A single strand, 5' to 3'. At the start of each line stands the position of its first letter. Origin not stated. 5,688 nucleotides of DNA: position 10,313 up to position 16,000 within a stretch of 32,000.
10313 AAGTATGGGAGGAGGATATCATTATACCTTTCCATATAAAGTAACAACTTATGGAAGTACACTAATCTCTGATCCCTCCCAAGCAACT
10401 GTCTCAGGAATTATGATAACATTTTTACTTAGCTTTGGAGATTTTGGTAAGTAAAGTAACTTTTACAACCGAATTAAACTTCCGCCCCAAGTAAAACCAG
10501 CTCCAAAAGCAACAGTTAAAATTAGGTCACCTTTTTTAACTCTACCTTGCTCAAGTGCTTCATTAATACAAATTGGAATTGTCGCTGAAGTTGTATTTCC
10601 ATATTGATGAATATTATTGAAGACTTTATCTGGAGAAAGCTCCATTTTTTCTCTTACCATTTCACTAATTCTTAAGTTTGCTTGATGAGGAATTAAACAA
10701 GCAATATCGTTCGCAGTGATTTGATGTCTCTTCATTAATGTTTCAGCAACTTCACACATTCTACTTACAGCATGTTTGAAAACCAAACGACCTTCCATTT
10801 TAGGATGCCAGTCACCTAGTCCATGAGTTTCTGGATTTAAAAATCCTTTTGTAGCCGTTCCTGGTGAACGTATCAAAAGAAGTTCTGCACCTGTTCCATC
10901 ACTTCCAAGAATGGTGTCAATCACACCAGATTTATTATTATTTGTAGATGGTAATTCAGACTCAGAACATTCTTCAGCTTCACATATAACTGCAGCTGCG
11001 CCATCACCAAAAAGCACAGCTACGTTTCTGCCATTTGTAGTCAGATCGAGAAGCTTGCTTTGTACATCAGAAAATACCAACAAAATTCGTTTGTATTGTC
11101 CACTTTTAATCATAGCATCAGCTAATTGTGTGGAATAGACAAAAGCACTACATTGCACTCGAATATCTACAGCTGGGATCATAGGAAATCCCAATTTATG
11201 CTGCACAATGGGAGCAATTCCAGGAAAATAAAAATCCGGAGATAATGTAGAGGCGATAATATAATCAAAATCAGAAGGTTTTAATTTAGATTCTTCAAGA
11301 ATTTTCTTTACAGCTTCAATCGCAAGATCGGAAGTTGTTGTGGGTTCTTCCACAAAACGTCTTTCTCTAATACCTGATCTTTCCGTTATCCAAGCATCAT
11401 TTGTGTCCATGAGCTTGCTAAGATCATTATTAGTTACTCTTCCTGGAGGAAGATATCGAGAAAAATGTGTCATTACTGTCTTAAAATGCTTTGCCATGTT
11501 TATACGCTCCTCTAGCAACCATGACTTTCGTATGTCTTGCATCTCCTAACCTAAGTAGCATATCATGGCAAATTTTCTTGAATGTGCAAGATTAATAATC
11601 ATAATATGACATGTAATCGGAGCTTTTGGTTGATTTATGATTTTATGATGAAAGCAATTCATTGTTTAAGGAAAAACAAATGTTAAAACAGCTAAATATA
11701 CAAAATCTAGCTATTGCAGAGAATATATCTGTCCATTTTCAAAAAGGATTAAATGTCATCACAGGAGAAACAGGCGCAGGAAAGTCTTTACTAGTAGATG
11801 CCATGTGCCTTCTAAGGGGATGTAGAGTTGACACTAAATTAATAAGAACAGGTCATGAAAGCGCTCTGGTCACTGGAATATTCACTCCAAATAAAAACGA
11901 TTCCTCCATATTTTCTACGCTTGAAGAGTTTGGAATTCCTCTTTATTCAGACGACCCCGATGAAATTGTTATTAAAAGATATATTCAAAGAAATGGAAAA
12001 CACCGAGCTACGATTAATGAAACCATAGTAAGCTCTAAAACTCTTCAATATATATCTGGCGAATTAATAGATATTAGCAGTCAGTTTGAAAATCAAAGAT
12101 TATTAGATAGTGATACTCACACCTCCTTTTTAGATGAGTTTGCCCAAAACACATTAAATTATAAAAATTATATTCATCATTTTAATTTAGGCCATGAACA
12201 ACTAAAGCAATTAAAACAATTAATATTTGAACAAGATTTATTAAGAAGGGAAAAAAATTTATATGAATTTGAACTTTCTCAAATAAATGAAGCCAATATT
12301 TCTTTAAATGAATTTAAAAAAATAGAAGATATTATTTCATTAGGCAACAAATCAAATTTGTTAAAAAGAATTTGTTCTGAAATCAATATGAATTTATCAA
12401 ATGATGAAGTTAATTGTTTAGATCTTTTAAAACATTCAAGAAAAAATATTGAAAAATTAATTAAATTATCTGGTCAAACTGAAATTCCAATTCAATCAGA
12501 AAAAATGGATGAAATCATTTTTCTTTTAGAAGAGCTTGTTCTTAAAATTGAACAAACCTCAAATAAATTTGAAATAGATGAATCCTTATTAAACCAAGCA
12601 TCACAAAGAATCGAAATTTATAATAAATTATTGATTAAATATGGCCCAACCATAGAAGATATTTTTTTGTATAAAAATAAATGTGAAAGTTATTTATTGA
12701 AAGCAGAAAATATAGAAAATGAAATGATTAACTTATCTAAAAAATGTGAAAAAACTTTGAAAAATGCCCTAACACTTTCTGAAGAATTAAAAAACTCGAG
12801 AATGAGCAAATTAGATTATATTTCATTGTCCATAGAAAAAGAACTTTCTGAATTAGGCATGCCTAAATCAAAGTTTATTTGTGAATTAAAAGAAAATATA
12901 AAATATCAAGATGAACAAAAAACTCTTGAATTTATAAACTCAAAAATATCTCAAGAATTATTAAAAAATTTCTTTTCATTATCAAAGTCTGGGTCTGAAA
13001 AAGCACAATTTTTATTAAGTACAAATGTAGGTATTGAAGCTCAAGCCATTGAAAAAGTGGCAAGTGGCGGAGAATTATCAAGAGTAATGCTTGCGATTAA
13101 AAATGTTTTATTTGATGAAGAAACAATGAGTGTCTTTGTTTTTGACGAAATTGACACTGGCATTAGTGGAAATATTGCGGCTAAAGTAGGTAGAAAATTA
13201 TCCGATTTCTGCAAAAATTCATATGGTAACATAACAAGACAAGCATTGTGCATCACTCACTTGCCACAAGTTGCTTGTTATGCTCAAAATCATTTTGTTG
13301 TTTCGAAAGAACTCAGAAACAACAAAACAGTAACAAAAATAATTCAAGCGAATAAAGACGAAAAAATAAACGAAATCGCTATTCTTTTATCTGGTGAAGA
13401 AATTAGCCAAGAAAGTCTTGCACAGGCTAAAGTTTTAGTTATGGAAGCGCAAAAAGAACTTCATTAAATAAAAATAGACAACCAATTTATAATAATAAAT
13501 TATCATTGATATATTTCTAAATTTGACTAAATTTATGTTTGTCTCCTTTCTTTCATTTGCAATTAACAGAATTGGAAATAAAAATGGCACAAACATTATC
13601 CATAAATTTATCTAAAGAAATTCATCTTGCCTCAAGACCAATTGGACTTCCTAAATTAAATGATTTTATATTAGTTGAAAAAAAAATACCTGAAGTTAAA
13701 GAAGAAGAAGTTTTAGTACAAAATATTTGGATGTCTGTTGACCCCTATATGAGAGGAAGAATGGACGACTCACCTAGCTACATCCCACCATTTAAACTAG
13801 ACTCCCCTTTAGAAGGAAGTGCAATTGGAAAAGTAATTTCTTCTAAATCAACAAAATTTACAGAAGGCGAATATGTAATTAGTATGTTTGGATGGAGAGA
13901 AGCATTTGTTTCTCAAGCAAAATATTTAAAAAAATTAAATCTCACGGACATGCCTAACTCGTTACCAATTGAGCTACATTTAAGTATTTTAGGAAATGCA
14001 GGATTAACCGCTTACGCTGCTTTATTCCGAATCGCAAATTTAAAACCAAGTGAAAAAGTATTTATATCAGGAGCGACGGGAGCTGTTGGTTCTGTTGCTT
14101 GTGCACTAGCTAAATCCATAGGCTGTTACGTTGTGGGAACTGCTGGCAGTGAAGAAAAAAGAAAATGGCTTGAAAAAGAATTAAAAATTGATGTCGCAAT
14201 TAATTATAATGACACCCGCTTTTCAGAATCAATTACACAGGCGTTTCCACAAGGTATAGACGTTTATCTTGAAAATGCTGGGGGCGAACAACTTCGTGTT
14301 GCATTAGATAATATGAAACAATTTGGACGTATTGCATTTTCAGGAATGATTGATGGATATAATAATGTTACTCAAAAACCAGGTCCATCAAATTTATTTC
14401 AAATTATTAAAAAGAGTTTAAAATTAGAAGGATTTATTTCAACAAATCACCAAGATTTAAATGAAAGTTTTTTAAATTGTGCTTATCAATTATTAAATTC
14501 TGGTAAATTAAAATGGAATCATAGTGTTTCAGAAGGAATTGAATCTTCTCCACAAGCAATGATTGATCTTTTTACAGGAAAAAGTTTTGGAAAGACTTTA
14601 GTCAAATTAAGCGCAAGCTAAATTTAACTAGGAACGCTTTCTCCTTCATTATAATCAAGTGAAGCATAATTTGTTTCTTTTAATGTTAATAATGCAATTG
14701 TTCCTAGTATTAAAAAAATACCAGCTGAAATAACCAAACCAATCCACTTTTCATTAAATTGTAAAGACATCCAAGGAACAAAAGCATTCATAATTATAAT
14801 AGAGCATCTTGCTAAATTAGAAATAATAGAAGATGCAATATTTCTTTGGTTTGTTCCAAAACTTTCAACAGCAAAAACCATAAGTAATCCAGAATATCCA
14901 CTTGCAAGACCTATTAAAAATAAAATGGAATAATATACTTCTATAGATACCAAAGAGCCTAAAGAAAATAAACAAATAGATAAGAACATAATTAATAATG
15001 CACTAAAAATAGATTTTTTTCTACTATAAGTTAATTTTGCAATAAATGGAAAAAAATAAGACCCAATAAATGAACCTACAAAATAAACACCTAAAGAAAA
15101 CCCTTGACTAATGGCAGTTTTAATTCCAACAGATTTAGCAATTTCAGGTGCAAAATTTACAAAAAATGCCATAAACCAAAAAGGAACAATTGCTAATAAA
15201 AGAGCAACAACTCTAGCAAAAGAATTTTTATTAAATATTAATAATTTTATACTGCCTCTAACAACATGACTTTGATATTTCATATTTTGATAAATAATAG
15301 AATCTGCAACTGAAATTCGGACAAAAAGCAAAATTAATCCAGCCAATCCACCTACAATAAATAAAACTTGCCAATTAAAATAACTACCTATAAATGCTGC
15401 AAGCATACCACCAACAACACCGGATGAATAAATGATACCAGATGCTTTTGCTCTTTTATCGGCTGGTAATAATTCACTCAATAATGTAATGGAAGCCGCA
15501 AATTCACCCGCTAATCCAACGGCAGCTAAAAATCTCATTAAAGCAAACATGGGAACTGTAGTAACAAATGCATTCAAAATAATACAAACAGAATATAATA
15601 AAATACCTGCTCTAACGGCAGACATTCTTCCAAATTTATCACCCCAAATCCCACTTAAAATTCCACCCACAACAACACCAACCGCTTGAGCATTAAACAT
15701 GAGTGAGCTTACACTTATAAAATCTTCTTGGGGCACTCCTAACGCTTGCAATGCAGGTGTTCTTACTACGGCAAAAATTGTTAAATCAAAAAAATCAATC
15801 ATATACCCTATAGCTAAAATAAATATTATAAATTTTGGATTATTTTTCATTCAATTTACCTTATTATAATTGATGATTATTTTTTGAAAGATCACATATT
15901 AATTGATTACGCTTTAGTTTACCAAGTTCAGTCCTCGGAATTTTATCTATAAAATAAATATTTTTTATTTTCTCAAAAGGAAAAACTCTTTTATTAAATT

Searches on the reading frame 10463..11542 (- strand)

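Call 9: search_protein_families(library=pfam, proteins=[window:10463-11542:-], max_evalue=0.001)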
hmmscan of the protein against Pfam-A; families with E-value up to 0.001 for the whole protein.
window:10463-11542:- (359 aa): 3 families
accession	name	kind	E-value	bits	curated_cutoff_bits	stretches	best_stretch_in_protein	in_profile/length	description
PF08541.16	ACP_syn_III_C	-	3.5e-34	117.3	26.6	1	271-358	2-89/90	3-Oxoacyl-[acyl-carrier-protein (ACP)] synthase III C terminal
PF08545.16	ACP_syn_III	-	1.7e-20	73.1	24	1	126-194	2-68/80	3-Oxoacyl-[acyl-carrier-protein (ACP)] synthase III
PF00108.29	Thiolase_N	-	9.5e-06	25.6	26.4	1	65-155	18-109/260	Thiolase, N-terminal domain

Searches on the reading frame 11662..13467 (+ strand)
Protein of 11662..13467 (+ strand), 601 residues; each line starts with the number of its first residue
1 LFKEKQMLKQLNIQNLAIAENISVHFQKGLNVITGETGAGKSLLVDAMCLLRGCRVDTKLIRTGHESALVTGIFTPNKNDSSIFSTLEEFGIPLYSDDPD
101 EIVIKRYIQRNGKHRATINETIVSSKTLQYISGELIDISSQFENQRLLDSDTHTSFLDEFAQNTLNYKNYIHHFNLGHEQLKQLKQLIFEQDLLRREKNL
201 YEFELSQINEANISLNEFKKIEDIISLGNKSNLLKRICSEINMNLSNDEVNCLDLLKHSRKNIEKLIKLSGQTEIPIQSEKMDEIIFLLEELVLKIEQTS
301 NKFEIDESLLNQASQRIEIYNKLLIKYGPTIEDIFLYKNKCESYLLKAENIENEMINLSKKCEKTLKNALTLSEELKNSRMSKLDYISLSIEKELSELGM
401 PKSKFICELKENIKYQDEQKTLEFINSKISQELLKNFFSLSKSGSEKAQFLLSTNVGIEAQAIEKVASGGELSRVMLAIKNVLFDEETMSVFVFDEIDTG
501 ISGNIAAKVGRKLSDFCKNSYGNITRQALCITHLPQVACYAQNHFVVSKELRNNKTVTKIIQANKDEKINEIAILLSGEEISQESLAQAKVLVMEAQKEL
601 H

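Call 9: search_protein_families(library=pfam, proteins=[window:11662-13467:+], max_evalue=0.001)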
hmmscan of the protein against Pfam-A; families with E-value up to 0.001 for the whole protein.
window:11662-13467:+ (601 aa): 2 families
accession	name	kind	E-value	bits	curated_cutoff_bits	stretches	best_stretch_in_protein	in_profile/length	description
PF02463.25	SMC_N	-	8.6e-13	48.7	40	1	8-548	2-212/220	RecF/RecN/SMC N terminal domain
PF13555.12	AAA_29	-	6.9e-05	23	27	1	9-50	2-44/61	P-loop containing region of AAA domain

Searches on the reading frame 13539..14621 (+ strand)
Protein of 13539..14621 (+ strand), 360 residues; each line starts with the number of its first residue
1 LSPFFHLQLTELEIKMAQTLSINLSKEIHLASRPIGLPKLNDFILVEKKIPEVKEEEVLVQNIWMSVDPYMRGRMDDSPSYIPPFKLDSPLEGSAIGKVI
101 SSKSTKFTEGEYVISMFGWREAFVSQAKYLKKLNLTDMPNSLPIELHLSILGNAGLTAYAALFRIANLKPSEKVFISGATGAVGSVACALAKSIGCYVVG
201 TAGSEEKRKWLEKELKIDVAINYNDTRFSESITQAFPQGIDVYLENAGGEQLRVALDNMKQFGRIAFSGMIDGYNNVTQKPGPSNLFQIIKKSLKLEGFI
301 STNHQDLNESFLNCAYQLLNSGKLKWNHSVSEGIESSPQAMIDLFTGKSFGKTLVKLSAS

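Call 9: search_protein_families(library=pfam, proteins=[window:13539-14621:+], max_evalue=0.001)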
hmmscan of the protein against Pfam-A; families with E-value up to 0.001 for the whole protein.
window:13539-14621:+ (360 aa): 3 families
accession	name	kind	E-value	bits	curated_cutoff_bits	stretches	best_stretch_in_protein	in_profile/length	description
PF16884.10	ADH_N_2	-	3.9e-37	126.9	31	1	26-132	1-107/108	N-terminal domain of oxidoreductase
PF00107.32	ADH_zinc_N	-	1.7e-21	77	31.8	1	182-309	1-122/129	Zinc-binding dehydrogenase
PF13602.12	ADH_zinc_N_2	-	9.6e-08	33.5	27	1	216-355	2-134/134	Zinc-binding dehydrogenase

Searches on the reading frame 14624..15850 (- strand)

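Call 9: search_protein_families(library=pfam, proteins=[window:14624-15850:-], max_evalue=0.001)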
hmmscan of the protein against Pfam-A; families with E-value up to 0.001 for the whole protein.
window:14624-15850:- (408 aa): 2 families
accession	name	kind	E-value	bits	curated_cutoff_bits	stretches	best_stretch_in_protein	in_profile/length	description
PF07690.21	MFS_1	-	2.9e-33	115.7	33.4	2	12-350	1-341/347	Major Facilitator Superfamily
PF00083.30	Sugar_tr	-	3.9e-19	69.3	22.3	2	46-191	46-201/452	Sugar (and other) transporter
